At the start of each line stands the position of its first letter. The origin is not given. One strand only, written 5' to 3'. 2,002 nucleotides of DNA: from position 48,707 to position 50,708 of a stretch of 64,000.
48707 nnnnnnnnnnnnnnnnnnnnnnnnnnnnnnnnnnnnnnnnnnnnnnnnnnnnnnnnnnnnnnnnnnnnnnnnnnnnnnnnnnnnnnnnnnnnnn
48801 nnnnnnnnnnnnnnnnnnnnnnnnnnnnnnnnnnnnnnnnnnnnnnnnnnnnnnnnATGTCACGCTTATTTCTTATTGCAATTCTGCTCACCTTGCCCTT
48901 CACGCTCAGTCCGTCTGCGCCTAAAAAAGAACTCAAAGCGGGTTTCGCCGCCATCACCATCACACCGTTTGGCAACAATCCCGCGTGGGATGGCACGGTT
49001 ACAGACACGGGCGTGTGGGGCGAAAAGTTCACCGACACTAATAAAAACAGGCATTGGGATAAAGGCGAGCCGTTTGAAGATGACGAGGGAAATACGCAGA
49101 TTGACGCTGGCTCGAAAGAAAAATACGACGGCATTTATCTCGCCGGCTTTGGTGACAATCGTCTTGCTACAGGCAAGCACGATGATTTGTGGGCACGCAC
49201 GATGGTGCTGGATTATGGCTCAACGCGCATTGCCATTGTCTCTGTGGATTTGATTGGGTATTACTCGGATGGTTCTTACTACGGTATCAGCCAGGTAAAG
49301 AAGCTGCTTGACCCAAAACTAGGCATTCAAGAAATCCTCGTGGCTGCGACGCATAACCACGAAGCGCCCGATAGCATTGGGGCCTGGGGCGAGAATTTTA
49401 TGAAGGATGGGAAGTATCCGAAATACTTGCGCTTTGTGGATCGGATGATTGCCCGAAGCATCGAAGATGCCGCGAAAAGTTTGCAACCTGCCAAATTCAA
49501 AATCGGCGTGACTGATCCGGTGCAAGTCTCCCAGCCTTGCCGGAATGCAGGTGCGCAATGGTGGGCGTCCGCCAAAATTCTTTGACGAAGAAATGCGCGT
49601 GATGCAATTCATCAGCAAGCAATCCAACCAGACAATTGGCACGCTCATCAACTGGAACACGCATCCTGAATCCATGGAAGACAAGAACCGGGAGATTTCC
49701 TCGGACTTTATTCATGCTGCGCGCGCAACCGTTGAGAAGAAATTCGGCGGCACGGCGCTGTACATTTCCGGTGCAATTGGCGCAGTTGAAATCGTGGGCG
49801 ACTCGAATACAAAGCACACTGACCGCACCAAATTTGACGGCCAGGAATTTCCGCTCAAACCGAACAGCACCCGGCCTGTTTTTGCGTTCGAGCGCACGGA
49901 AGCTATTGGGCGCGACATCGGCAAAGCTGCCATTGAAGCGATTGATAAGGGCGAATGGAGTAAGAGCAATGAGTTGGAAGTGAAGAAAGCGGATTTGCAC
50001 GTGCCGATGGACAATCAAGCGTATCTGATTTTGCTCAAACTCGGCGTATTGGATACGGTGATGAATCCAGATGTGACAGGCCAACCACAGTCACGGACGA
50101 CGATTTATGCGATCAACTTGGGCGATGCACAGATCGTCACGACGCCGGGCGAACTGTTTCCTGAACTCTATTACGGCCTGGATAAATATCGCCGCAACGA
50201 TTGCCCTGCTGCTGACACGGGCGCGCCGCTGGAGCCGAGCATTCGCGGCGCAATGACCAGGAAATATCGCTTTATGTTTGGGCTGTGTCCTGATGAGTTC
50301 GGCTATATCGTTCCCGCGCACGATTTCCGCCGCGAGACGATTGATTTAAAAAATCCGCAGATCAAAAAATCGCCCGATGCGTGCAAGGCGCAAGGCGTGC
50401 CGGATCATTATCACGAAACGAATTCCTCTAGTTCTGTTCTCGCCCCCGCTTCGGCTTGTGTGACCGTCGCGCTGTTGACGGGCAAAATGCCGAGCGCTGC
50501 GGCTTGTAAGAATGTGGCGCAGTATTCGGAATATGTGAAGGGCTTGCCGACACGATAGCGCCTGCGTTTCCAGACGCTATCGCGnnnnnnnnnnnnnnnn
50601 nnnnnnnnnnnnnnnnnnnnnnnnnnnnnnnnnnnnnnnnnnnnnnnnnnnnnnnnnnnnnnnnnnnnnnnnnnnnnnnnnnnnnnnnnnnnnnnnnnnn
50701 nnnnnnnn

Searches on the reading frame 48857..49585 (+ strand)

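Call 12: search_protein_families(library=pfam, proteins=[window:48857-49585:+])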
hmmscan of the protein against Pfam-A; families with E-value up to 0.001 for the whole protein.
window:48857-49585:+ (242 aa): 1 family
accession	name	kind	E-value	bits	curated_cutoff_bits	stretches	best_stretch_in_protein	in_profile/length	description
PF04734.18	Ceramidase_alk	-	1.2e-05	24.7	32.1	1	94-219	18-147/509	Neutral/alkaline non-lysosomal ceramidase, N-terminal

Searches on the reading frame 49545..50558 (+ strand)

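Call 12: search_protein_families(library=pfam, proteins=[window:49545-50558:+])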
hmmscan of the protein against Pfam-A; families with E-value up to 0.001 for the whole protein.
window:49545-50558:+ (337 aa): 1 family
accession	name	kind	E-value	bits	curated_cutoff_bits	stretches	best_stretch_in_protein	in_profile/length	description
PF04734.18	Ceramidase_alk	-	1.3e-06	27.8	32.1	1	13-70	176-233/509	Neutral/alkaline non-lysosomal ceramidase, N-terminal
